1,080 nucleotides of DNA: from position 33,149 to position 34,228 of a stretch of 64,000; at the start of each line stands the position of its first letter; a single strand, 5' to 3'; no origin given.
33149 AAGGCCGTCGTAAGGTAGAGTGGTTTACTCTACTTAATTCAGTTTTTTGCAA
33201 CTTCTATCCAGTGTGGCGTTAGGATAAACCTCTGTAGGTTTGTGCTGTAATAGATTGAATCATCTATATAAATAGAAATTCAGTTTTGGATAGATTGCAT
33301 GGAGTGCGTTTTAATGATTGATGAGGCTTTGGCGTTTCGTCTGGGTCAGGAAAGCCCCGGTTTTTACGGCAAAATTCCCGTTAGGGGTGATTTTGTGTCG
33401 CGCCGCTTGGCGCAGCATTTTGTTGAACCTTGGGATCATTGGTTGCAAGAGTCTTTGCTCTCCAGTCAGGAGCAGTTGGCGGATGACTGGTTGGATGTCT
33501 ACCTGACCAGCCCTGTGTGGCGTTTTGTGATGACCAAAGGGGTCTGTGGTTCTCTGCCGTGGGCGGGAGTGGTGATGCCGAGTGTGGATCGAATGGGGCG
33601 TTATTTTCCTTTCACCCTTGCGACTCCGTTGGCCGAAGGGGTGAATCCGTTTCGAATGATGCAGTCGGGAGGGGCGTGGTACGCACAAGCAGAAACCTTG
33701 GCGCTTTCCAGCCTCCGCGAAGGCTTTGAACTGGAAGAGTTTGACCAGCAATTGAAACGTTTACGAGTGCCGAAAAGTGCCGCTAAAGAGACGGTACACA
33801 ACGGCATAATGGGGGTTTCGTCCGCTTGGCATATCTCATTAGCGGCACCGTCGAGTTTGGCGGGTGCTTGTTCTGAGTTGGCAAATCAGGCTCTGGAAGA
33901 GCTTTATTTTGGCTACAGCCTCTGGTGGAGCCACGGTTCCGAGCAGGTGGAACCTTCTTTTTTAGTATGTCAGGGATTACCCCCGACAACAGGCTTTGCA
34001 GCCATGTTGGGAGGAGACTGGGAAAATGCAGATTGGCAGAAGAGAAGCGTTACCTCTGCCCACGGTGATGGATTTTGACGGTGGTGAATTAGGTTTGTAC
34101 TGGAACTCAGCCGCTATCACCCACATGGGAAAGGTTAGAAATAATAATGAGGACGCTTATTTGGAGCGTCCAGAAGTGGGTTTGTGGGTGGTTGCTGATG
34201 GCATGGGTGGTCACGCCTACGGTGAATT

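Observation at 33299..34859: Orphan tagF-pppA pair with no type VI secretion genes, placed directly upstream of a type I R-M locus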

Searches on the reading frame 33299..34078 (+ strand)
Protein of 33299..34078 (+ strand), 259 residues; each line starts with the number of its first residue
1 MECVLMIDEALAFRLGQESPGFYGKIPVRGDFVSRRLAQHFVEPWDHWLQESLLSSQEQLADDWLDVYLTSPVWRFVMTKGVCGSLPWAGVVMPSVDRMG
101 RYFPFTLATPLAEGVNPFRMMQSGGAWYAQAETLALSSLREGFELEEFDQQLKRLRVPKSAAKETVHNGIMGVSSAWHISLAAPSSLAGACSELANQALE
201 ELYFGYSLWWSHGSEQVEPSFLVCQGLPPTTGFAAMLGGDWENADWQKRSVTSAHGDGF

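Call 3: search_protein_families(library=pfam, proteins=[window:33299-34078:+], max_evalue=0.01)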
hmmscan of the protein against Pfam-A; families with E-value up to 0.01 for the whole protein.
window:33299-34078:+ (259 aa): 1 family
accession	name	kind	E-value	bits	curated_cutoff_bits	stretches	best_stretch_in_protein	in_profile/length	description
PF09867.14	TagF_N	-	7.6e-49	165.6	27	1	21-155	1-135/135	TagF N-terminal domain, Type VI secretion system-associated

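Call 4: search_protein_families(library=ncbifam, proteins=[window:33299-34078:+], max_evalue=0.01)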
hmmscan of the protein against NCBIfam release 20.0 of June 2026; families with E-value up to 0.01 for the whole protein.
window:33299-34078:+ (259 aa): 1 family
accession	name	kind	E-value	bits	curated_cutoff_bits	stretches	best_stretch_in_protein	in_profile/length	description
TIGR03373.1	VI_minor_4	hypoth_equivalog_domain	1.5e-46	158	41.2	1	21-156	1-136/136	type VI secretion system-associated protein TagF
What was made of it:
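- Checked: NCBIfam TIGR03373 scores 158 bits against a cut-off of 41.2 (call 4).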

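Call 6: find_encoding_contigs(protein=window:33299-34078:+, flank=10000, max_places=10)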
Protein window:33299-34078:+ (259 aa): no gene with exactly this product is on record in the collection.

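Call 7: find_homologous_proteins(query=window:33299-34078:+, max_evalue=0.00001)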
Query window:33299-34078:+ (259 aa): 524 proteins with E <= 0.00001 among 1996 candidates; the best 120 are listed.
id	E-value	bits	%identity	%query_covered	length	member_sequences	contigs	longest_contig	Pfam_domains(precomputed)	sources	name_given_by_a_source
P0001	8.1e-171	584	100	98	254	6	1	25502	PF09867.15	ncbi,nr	ncbi:MAG: type VI secretion system-associated protein TagF [Gammaproteobacteria bacterium]|nr:type V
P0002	3.1e-81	291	51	93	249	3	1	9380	PF09867.15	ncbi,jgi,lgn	-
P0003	4.6e-79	284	51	94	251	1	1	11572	PF09867.15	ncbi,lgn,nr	ncbi:MAG: type VI secretion system-associated protein TagF [Pseudomonadota bacterium]|nr:type VI sec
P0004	2.6e-78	281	52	92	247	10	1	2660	PF09867.15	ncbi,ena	-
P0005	8.4e-78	279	54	91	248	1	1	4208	PF09867.15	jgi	jgi:type VI secretion system protein ImpM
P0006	3.5e-77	277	55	88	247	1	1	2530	PF09867.15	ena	-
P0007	6.4e-77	277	54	88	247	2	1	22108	PF09867.15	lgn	-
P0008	1.9e-76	275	55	88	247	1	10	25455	PF09867.15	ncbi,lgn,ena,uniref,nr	ncbi:type VI secretion system-associated protein TagF [uncultured Thiodictyon sp.]|uniref:type VI se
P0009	4.9e-76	274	54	89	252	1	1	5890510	PF09867.15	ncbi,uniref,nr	ncbi:type VI secretion system-associated protein TagF [Thiocapsa rosea]|uniref:Type VI secretion sys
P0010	1.3e-75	272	51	90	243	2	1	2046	PF09867.15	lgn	-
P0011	4.0e-75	271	49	89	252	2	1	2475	PF09867.15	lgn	-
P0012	5.9e-75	270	53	88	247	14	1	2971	PF09867.15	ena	-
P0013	7.0e-75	270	51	93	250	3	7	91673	PF09867.15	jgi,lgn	-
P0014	3.0e-74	268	48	93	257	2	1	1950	PF09867.15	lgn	-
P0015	3.9e-74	267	53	90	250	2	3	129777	PF09867.15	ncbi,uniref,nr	ncbi:type VI secretion system-associated protein TagF [Candidatus Thiosymbion oneisti]|uniref:type V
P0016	4.0e-74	267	52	89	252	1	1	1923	PF09867.15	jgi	jgi:type VI secretion system protein ImpM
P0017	4.6e-74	267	52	90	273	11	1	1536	PF09867.15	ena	-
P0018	5.9e-74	267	52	89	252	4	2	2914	PF09867.15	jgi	jgi:type VI secretion system protein ImpM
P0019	6.2e-74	267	53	89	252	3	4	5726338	PF09867.15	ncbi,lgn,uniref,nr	ncbi:MAG: type VI secretion system-associated protein TagF [Thiocapsa sp.]|uniref:type VI secretion 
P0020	8.4e-74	266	52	88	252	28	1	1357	PF09867.15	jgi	jgi:type VI secretion system protein ImpM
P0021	1.1e-73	266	55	88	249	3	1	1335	PF09867.15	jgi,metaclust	metaclust:\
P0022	3.0e-73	264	54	88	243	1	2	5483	PF09867.15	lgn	-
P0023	3.2e-73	264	47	90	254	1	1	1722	PF09867.15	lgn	-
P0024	3.3e-73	264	52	86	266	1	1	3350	PF09867.15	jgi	jgi:type VI secretion system protein ImpM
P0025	4.3e-73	264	52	88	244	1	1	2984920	PF09867.15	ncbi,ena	-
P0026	5.6e-73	264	51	93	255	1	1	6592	PF09867.15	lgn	-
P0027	5.7e-73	264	53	88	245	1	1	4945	PF09867.15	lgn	-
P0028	9.4e-73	263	48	92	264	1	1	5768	PF09867.15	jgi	jgi:type VI secretion system protein ImpM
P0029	1.1e-72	263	51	91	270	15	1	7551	PF09867.15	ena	-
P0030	1.2e-72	263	50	91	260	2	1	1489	PF09867.15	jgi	jgi:type VI secretion system protein ImpM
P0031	1.4e-72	262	52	87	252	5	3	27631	PF09867.15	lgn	-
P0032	1.5e-72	262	49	89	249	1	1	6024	PF09867.15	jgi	jgi:type VI secretion system protein ImpM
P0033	2.1e-72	262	48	92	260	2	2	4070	PF09867.15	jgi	jgi:type VI secretion system protein ImpM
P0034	2.5e-72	261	52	89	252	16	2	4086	PF09867.15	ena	-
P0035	3.2e-72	261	51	92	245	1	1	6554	PF09867.15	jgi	jgi:type VI secretion system protein ImpM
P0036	4.6e-72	261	50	89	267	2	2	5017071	PF09867.15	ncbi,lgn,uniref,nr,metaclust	ncbi:type VI secretion system-associated protein TagF [Thiocystis violascens]|uniref:Type VI secreti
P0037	5.6e-72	260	49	90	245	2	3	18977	PF09867.15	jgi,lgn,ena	jgi:type VI secretion system protein ImpM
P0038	6.1e-72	260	53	87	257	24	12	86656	PF09867.15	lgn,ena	-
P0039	9.3e-72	260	51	91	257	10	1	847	PF09867.15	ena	-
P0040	1.2e-71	259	52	90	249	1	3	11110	PF09867.15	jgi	jgi:type VI secretion system protein ImpM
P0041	1.7e-71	259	47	89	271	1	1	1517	PF09867.15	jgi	-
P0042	2.2e-71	258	52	89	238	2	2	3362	PF09867.15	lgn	-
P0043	2.3e-71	258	49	90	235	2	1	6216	PF09867.15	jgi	jgi:type VI secretion system protein ImpM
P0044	2.9e-71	258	52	88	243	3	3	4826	PF09867.15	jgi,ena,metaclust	metaclust:\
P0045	3.0e-71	258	49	90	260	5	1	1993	PF09867.15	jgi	jgi:type VI secretion system protein ImpM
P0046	3.2e-71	258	49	89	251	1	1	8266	PF09867.15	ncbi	-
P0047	3.3e-71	258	53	88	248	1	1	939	PF09867.15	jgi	jgi:type VI secretion system protein ImpM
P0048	4.3e-71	257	50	88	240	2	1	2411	PF09867.15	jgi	jgi:type VI secretion system protein ImpM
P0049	4.9e-71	257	49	90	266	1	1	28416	PF09867.15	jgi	-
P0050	6.5e-71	257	51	89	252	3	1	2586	PF09867.15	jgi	jgi:type VI secretion system protein ImpM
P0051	8.5e-71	256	53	87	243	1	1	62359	PF09867.15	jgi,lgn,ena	-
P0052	9.0e-71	256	48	90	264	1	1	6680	PF09867.15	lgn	-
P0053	1.3e-70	256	53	88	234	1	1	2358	PF09867.15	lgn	-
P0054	1.3e-70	256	52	88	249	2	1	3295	PF09867.15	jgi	-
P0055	1.8e-70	255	50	92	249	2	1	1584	PF09867.15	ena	-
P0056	2.5e-70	255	52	88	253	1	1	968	PF09867.15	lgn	-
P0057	2.6e-70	255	49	88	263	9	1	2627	PF09867.15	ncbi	ncbi:MAG: type VI secretion system-associated protein TagF [Candidatus Thiodiazotropha sp.]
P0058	3.0e-70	255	51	88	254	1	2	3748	PF09867.15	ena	-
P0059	3.1e-70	255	51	87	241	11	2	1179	PF09867.15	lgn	-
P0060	3.6e-70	254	49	89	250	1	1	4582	PF09867.15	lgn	-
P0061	3.7e-70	254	52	88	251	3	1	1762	PF09867.15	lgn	-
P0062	4.2e-70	254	46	92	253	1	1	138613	PF09867.15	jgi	jgi:type VI secretion system protein ImpM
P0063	6.1e-70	254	49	88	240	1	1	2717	PF09867.15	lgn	-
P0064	6.2e-70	254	45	94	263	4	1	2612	PF09867.15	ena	-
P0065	1.1e-69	253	49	89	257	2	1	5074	PF09867.15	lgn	-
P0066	1.7e-69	252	49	90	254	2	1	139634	PF09867.15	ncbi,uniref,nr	ncbi:Type VI secretion system-associated protein [Thiorhodococcus drewsii AZ1]|uniref:Type VI secret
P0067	1.8e-69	252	49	91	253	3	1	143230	PF09867.15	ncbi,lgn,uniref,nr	ncbi:type VI secretion system-associated protein TagF [Thiocystis violacea]|uniref:type VI secretion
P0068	1.9e-69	252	44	97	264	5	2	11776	PF09867.15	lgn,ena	-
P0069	2.4e-69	252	50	87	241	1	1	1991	PF09867.15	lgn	-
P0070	2.8e-69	251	51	90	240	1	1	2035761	PF09867.15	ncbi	-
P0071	3.7e-69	251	45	90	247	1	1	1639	PF09867.15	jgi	jgi:type VI secretion system protein ImpM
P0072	6.2e-69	250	48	90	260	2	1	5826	PF09867.15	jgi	jgi:type VI secretion system protein ImpM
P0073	9.9e-69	250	48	91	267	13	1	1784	PF09867.15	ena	-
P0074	2.8e-68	248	51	89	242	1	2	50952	PF09867.15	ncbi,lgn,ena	-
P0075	3.7e-68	248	49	89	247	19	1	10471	PF09867.15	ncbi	-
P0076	4.6e-68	247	46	94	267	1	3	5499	PF09867.15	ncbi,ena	-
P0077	5.2e-68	247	45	89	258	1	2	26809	PF09867.15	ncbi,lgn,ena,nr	ncbi:MAG: type VI secretion system-associated protein TagF [Gammaproteobacteria bacterium]|nr:type V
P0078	7.1e-68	247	48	91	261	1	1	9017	PF09867.15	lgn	-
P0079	1.0e-67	246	46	88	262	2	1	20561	PF09867.15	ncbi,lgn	ncbi:MAG: type VI secretion system-associated protein TagF [Pseudomonadota bacterium]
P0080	1.0e-67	246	45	88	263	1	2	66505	PF09867.15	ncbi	-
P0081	1.0e-67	246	50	88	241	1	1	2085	PF09867.15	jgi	jgi:type VI secretion system protein ImpM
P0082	1.7e-67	246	48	87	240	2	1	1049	PF09867.15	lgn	-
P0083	1.7e-67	246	47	95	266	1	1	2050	PF09867.15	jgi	jgi:type VI secretion system protein ImpM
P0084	2.0e-67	245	45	89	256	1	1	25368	PF09867.15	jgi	jgi:type VI secretion system protein ImpM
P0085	2.4e-67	245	49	91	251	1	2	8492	PF09867.15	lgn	-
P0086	2.9e-67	245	45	92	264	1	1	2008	PF09867.15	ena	-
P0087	3.1e-67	245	48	87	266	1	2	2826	PF09867.15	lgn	-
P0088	8.0e-67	243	46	92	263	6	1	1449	PF09867.15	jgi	jgi:type VI secretion system protein ImpM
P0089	1.2e-66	243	47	88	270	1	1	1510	PF09867.15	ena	-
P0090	1.7e-66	242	46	90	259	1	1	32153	PF09867.15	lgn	-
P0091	5.3e-66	241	47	86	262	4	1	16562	PF09867.15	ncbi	-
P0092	5.4e-66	241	44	93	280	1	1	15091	PF09867.15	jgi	-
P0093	8.6e-66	240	48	93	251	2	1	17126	PF09867.15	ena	-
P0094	8.7e-66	240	45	93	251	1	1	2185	PF09867.15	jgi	-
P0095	9.6e-66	240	49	87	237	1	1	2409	PF09867.15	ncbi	-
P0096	9.6e-66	240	47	89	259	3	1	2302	PF09867.15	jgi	jgi:type VI secretion system protein ImpM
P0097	1.1e-65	240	44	90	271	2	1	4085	PF09867.15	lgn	-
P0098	1.1e-65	240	49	85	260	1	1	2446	PF09867.15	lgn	-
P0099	2.0e-65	239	46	88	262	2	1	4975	PF09867.15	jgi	jgi:type VI secretion system protein ImpM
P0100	2.3e-65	239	48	89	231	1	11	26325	PF09867.15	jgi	-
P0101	3.2e-65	238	45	92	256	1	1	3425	PF09867.15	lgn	-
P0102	3.9e-65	238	49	85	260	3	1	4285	PF09867.15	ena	-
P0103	3.9e-65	238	47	89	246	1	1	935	PF09867.15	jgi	jgi:type VI secretion system protein ImpM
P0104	4.9e-65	238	47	90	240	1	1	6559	PF09867.15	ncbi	-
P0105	5.9e-65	237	48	89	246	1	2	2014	PF09867.15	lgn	-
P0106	6.1e-65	237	48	91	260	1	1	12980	PF09867.15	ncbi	-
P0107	6.5e-65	237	45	88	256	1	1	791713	PF09867.15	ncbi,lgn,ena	-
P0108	9.5e-65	237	44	88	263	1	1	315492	PF09867.15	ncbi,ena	-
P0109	1.1e-64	236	48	88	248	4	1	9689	PF09867.15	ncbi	-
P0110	3.6e-64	235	46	88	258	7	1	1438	PF09867.15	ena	-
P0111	4.0e-64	235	45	90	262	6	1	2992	PF09867.15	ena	-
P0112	4.2e-64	234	45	90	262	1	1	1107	PF09867.15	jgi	jgi:type VI secretion system protein ImpM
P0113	5.6e-64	234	44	88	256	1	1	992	PF09867.15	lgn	-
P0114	6.5e-64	234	46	88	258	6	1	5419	PF09867.15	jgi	jgi:type VI secretion system protein ImpM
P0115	6.5e-64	234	48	88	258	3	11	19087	PF09867.15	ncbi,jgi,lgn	jgi:type VI secretion system protein ImpM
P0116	6.8e-64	234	45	90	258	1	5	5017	PF09867.15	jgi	jgi:type VI secretion system protein ImpM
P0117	7.7e-64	234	43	90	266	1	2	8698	PF09867.15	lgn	-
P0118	7.7e-64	234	42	91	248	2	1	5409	PF09867.15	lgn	-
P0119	1.5e-63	233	46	94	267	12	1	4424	PF09867.15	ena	-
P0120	1.6e-63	233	46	88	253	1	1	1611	PF09867.15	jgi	jgi:type VI secretion system protein ImpM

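Call 8: find_encoding_contigs(protein=P0001, flank=10000, max_places=4)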
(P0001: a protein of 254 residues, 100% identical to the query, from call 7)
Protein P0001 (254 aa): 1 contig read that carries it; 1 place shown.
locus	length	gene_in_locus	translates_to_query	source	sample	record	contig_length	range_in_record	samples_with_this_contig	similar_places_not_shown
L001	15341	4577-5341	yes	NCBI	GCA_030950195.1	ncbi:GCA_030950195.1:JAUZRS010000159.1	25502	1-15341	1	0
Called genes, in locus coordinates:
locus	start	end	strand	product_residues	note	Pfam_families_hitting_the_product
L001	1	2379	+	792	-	PF06048:DUF927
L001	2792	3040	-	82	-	PF14384:BrnA_antitoxin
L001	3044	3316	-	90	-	PF04365:BrnT_toxin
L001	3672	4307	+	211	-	PF01625:PMSR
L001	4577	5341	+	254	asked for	PF09867:TagF_N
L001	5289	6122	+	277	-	PF00481:PP2C, PF13672:PP2C_2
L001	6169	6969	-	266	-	PF00459:Inositol_P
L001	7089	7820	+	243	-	PF00588:SpoU_methylase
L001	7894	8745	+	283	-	PF00132:Hexapep (faint)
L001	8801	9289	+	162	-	PF02082:Rrf2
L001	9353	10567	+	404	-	PF00266:Aminotran_5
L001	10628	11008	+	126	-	PF01592:NifU_N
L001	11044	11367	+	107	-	PF01521:Fe-S_biosyn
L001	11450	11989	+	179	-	PF07743:HSCB_C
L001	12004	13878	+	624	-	PF00012:HSP70, PF06723:MreB_Mbl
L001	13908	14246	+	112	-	PF00111:Fer2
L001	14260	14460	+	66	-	PF04384:Fe-S_assembly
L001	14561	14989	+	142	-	PF00334:NDK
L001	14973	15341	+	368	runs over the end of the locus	PF21016:RlmN_N, PF04055:Radical_SAM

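Call 9: find_encoding_contigs(protein=P0009, flank=10000, max_places=3)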
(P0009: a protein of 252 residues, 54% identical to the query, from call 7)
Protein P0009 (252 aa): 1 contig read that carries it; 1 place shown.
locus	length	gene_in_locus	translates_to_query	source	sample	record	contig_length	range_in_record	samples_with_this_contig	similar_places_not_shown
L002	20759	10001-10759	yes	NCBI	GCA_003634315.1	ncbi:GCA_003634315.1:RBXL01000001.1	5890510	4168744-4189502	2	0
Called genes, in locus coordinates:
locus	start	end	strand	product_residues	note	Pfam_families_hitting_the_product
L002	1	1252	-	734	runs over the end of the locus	PF00069:Pkinase, PF07714:PK_Tyr_Ser-Thr, PF03109:ABC1 (weak), PF03781:FGE-sulfatase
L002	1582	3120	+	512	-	PF16697:Yop-YscD_cpl, PF00498:FHA, PF20232:T6SS_FHA_C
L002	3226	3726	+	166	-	PF12790:T6SS-SciN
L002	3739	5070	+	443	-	PF05936:T6SS_VasE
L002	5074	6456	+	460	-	PF09850:DotU, PF00691:OmpA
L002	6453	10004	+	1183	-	PF14331:IcmF-related_N, PF06761:IcmF-related, PF06744:IcmF_C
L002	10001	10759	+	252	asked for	PF09867:TagF_N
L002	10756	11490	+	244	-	PF07228:SpoIIE (faint), PF13672:PP2C_2, PF00481:PP2C (faint)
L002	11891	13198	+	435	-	PF03797:Autotransporter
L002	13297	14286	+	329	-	PF08238:Sel1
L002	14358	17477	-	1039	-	PF00069:Pkinase, PF07714:PK_Tyr_Ser-Thr, PF13428:TPR_14 (faint), PF03781:FGE-sulfatase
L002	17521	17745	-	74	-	PF14375:Cys_rich_CWC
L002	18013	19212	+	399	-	PF01955:CbiZ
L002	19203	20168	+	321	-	PF03186:CobD_Cbib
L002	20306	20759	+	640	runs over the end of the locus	PF13174:TPR_6 (faint), PF13428:TPR_14 (faint), PF13432:TPR_16 (faint), PF24575:TPR_Slam (faint), PF00515:TPR_1 (faint), PF07719:TPR_2 (faint), PF13374:TPR_10 (faint), PF14559:TPR_19 (weak), +2 more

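Call 10: find_encoding_contigs(protein=P0036, flank=10000, max_places=3)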
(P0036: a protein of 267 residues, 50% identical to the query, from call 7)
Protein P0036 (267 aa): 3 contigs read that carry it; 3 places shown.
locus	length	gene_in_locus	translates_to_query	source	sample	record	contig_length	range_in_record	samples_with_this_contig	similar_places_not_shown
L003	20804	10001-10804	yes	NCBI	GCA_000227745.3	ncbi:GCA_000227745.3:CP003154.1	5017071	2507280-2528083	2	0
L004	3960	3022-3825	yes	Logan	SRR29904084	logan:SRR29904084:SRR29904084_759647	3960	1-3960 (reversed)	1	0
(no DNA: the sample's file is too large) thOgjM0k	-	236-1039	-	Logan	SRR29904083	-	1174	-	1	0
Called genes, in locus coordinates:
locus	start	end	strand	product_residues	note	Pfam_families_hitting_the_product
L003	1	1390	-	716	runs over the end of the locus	PF05954:Phage_GPD, PF04717:Phage_base_V, PF22178:Gp5_trimer_C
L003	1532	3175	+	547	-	PF16697:Yop-YscD_cpl (faint), PF00498:FHA, PF20232:T6SS_FHA_C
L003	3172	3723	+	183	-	PF12790:T6SS-SciN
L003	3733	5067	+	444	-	PF05936:T6SS_VasE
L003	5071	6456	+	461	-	PF09850:DotU, PF00691:OmpA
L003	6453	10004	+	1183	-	PF14331:IcmF-related_N, PF06761:IcmF-related, PF21070:IcmF_helical (faint), PF06744:IcmF_C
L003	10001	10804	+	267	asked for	PF09867:TagF_N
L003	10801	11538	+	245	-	PF00481:PP2C (faint), PF13672:PP2C_2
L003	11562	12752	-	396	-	PF07690:MFS_1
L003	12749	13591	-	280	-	PF01841:Transglut_core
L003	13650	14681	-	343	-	PF00293:NUDIX, PF14815:NUDIX_4, PF02581:TMP-TENI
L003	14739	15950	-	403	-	PF01960:ArgJ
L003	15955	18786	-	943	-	PF07517:SecA_DEAD, PF01043:SecA_PP_bind, PF21090:P-loop_SecA, PF07516:SecA_SW, PF02810:SEC-C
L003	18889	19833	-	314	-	PF01551:Peptidase_M23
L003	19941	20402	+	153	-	PF05258:DciA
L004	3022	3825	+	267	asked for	PF09867:TagF_N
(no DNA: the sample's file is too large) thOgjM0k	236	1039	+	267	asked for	PF09867:TagF_N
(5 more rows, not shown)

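Call 19: find_related_loci(query=A2, collection=genome_contigs, flank=10000)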
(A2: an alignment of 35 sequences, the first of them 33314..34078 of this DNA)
Query A2 (254 aa) in genome_contigs; peptide patterns used: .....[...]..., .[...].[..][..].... (x = any residue, [..] = any of these).
600 stretches matched a pattern (row limit reached: there are more); 590 encode a relative of the query (tblastn E <= 1e-3); the best 80 are kept; 80 distinct loci.
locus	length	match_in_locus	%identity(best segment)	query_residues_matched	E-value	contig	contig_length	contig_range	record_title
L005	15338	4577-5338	100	1-254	2e-171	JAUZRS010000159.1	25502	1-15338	MAG: Gammaproteobacteria bacterium isolate 12ROV5_HD12-AMOR20_M1286 AMOR20_M1286_contig159, whole genome shotgun sequenc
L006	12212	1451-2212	93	1-254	1e-162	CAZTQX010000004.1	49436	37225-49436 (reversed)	MAG TPA_asm: uncultured Gammaproteobacteria bacterium isolate binchicken_co253_25 genome assembly, contig: NODE_240_leng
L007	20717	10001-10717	52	16-249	3e-83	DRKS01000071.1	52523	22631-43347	MAG TPA_asm: Sedimenticola sp. isolate HyVt-446 HyVt-446_k145_584743, whole genome shotgun sequence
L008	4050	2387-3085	50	16-246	3e-81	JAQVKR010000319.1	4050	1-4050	MAG: Gammaproteobacteria bacterium isolate STE_91 NODE_72057_length_4050_cov_2.729289_Sandtown_E, whole genome shotgun s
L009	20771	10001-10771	52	10-252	2e-78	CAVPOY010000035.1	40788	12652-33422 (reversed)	MAG: uncultured Gammaproteobacteria bacterium isolate MFD09779.bin.2.53 genome assembly, contig: contig_56876, whole gen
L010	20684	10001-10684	52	12-243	5e-78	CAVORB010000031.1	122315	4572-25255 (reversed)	MAG: uncultured Gammaproteobacteria bacterium isolate MFD09964.bin.2.71 genome assembly, contig: contig_38724, whole gen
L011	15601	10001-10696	50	14-249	1e-77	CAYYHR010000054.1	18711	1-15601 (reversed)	MAG TPA_asm: uncultured Chromatiaceae bacterium isolate SRP214966_co3_44 genome assembly, contig: NODE_4101_length_18711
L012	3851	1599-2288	52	13-241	2e-76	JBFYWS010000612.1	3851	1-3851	MAG: Desulfobacteraceae bacterium isolate PPR_0356 k121_223839, whole genome shotgun sequence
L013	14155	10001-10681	55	16-243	4e-76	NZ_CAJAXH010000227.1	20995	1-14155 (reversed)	MAG: uncultured Thiodictyon sp. isolate I-2_bin-116, whole genome shotgun sequence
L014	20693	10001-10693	51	12-241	2e-75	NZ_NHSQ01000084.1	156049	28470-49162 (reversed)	Thiocystis minor strain DSM 178 scaffold0084, whole genome shotgun sequence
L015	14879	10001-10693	51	12-241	4e-75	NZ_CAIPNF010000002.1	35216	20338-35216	MAG: uncultured Thiocystis sp. isolate Loclat_bin-17750, whole genome shotgun sequence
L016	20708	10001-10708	52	16-249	1e-74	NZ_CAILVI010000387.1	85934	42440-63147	MAG: uncultured Thiodictyon sp. isolate D14_bin-1308, whole genome shotgun sequence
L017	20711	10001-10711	50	16-251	5e-75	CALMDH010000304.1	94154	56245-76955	MAG TPA_asm: uncultured Gammaproteobacteria bacterium isolate SRR8859111_bin.159_CONCOCT_v1.1_MAG genome assembly, conti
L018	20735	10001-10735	46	3-243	7e-75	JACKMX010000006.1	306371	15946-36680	MAG: Chromatiaceae bacterium isolate HK-STAS-PROT-129 HK-STAS-PROT-129_6, whole genome shotgun sequence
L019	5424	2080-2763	52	16-243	2e-74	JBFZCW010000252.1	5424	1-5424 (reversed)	MAG: Chromatiaceae bacterium isolate PPR_0536 k121_2225158, whole genome shotgun sequence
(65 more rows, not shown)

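Call 25: search_protein_families(library=padloc, proteins=[window:33314-34078:+], max_evalue=0.01)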
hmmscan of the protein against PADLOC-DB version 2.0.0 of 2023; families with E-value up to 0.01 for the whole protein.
window:33314-34078:+ (254 aa): 0 families
